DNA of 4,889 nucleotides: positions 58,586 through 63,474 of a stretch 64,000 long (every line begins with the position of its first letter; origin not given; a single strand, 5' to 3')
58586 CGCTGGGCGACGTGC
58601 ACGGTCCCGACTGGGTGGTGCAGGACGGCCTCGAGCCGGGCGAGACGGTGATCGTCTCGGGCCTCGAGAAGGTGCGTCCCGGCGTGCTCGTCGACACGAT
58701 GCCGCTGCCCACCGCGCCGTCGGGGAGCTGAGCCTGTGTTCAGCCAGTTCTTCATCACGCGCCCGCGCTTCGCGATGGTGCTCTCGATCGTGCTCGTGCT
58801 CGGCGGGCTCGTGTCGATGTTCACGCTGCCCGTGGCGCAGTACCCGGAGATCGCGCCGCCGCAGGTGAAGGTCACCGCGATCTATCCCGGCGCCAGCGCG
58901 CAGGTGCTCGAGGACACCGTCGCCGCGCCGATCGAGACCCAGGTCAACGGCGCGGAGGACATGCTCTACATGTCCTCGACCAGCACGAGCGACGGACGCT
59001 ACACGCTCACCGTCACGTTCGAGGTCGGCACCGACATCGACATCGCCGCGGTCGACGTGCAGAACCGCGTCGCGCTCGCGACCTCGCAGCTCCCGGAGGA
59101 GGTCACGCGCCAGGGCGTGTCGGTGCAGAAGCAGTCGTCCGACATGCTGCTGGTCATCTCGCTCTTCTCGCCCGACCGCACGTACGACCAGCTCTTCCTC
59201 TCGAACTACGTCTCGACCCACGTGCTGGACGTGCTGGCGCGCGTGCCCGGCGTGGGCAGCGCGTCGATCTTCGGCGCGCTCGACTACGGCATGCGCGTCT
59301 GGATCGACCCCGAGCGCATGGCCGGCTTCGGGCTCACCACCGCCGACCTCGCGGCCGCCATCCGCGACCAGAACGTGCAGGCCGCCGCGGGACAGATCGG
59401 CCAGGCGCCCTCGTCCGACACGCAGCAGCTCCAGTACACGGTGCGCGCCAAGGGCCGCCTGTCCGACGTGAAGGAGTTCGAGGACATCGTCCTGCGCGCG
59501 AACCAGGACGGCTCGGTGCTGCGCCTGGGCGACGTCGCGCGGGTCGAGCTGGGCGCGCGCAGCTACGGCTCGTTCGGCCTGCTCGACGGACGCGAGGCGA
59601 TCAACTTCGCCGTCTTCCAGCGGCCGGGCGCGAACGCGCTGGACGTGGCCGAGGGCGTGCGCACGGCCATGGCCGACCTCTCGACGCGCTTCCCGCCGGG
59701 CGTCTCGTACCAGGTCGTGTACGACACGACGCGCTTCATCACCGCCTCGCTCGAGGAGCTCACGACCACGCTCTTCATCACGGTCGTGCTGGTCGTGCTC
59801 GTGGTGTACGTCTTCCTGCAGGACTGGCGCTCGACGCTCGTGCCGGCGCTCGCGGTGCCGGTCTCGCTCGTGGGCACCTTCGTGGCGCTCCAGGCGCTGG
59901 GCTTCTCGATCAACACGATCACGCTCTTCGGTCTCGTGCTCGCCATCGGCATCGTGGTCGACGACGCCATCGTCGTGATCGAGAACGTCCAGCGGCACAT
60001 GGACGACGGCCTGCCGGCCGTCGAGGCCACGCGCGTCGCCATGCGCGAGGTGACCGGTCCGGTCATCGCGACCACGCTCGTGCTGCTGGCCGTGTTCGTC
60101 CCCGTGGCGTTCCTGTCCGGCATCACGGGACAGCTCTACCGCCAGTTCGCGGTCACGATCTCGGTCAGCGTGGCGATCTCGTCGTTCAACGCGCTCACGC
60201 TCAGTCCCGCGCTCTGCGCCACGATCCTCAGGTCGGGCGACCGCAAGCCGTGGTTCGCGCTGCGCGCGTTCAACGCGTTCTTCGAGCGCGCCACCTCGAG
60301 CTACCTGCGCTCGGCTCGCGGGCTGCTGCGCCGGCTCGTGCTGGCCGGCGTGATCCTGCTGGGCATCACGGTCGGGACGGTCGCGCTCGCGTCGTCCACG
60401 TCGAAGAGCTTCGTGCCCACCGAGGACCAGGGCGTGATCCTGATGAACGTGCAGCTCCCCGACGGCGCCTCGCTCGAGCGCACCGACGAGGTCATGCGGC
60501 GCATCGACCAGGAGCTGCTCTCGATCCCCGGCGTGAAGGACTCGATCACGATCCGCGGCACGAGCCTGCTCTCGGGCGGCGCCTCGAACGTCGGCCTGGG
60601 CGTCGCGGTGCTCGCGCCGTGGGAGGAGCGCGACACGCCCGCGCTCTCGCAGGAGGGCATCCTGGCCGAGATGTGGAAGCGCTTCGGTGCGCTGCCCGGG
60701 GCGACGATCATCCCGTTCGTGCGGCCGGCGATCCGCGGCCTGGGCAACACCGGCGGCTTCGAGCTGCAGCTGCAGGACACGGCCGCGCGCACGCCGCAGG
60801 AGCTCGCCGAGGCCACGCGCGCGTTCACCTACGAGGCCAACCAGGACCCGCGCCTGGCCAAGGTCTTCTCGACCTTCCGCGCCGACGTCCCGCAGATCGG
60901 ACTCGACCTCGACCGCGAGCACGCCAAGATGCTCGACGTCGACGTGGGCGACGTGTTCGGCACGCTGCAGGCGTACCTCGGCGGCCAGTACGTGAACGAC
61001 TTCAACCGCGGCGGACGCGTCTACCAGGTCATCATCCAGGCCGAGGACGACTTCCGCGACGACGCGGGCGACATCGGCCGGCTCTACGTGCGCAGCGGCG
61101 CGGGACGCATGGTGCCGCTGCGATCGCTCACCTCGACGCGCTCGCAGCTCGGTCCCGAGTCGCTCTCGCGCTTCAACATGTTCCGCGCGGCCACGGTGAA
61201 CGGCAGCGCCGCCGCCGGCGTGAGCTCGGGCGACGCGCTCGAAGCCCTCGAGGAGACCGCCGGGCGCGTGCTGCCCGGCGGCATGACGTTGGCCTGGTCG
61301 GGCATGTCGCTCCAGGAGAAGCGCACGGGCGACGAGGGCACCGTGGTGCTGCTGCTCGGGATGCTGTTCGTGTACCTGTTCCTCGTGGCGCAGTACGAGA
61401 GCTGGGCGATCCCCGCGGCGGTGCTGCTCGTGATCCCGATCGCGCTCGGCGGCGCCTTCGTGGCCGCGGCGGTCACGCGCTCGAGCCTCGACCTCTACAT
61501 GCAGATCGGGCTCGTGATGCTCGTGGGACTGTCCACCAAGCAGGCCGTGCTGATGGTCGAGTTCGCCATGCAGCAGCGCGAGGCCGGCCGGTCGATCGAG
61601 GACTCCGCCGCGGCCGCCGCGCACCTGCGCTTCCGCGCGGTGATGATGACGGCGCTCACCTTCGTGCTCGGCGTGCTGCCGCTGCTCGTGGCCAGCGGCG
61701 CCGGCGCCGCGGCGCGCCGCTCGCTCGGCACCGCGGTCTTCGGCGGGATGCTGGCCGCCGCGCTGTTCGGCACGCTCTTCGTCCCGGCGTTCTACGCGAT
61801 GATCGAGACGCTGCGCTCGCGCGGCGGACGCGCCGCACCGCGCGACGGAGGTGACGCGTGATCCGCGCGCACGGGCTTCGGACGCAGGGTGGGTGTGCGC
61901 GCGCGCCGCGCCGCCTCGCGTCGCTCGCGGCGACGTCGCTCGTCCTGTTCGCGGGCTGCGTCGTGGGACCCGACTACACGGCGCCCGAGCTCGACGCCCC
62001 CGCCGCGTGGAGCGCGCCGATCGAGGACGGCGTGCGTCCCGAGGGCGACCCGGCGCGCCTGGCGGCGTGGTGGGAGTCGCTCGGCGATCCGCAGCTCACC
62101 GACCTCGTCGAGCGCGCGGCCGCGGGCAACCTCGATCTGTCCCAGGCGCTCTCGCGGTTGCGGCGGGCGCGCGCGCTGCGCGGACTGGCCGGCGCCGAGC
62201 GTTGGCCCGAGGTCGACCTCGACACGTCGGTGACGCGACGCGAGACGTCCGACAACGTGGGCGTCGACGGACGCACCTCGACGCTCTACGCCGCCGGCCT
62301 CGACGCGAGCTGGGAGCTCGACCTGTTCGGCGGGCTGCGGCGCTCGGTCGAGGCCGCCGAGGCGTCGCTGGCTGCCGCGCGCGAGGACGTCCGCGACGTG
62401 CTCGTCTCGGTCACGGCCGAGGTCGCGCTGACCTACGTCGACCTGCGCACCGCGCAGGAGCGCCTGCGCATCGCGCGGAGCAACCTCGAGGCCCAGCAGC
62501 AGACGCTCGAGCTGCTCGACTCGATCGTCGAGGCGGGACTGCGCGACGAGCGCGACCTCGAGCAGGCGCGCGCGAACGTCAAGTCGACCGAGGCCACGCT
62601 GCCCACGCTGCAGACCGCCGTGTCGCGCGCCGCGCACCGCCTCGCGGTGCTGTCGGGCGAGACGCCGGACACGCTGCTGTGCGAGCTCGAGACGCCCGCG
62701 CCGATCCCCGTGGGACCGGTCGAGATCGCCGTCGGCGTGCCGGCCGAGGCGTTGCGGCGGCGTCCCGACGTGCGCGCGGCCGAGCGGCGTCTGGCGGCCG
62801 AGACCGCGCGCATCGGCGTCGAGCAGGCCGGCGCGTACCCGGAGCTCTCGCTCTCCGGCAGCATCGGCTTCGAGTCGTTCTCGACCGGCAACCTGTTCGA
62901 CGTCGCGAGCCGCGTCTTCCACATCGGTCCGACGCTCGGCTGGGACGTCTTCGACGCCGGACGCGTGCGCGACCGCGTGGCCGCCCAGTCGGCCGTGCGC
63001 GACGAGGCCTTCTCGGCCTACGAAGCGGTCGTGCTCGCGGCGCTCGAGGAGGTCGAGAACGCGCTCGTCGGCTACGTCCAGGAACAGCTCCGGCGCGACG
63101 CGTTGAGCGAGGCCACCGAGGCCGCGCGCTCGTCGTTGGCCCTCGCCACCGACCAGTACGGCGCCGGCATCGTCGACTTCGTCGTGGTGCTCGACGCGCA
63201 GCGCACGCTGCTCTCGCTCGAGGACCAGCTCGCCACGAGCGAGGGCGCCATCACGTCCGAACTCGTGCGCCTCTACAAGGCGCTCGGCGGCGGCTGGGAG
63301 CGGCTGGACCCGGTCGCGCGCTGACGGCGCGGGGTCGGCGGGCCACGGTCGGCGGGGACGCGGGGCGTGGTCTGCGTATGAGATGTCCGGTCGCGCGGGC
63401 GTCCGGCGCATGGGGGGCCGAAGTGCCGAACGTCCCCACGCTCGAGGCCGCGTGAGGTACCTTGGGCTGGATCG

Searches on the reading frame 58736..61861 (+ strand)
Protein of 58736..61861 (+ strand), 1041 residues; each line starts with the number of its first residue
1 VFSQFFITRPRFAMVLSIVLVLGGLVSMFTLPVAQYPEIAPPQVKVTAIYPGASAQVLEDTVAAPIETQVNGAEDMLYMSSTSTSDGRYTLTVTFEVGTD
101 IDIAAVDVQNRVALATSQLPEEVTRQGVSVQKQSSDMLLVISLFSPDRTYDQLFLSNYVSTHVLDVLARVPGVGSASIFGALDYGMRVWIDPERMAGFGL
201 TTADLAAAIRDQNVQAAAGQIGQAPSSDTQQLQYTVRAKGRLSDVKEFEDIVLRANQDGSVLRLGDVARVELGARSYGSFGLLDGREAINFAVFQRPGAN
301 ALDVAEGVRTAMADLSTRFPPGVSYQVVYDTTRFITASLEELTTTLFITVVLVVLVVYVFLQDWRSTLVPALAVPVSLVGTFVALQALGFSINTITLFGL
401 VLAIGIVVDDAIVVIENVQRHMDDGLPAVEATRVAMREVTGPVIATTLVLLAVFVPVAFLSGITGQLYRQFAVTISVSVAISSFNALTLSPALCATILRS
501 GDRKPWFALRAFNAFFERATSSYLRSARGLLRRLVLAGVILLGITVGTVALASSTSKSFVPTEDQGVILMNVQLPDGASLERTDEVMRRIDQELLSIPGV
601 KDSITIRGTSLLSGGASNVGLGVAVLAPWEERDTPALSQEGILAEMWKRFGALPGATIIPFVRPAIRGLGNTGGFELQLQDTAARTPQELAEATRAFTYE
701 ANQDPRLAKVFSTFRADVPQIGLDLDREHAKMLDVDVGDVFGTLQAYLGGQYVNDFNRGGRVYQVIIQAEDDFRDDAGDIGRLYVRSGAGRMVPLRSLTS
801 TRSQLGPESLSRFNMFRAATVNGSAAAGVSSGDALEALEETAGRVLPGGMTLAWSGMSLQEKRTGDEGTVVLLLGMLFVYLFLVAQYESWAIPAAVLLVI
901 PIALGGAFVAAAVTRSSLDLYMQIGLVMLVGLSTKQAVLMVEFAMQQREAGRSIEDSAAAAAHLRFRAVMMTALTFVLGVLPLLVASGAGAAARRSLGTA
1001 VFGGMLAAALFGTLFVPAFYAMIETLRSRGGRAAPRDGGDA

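Call 79: search_protein_families(library=pfam, proteins=[window:58736-61861:+], max_evalue=0.001)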
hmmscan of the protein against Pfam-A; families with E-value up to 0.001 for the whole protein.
window:58736-61861:+ (1041 aa): 3 families
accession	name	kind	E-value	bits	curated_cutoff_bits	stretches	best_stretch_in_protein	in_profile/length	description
PF00873.25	ACR_tran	-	0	1101.1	28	1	2-1023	1-1020/1021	AcrB/AcrD/AcrF family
PF03176.21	MMPL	-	1.4e-10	41.1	20.5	1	337-501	140-306/333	MMPL family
PF02355.23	SecD_SecF_C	-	0.00041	20.3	20.5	0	345-496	36-185/189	Protein export membrane protein SecD/SecF, C-terminal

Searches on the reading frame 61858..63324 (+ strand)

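Call 79: search_protein_families(library=pfam, proteins=[window:61858-63324:+], max_evalue=0.001)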
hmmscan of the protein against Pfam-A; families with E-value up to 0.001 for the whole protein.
window:61858-63324:+ (488 aa): 1 family
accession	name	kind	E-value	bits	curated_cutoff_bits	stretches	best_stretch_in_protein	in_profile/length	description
PF02321.23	OEP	-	4.2e-50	170.6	22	2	80-267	1-187/187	Outer membrane efflux protein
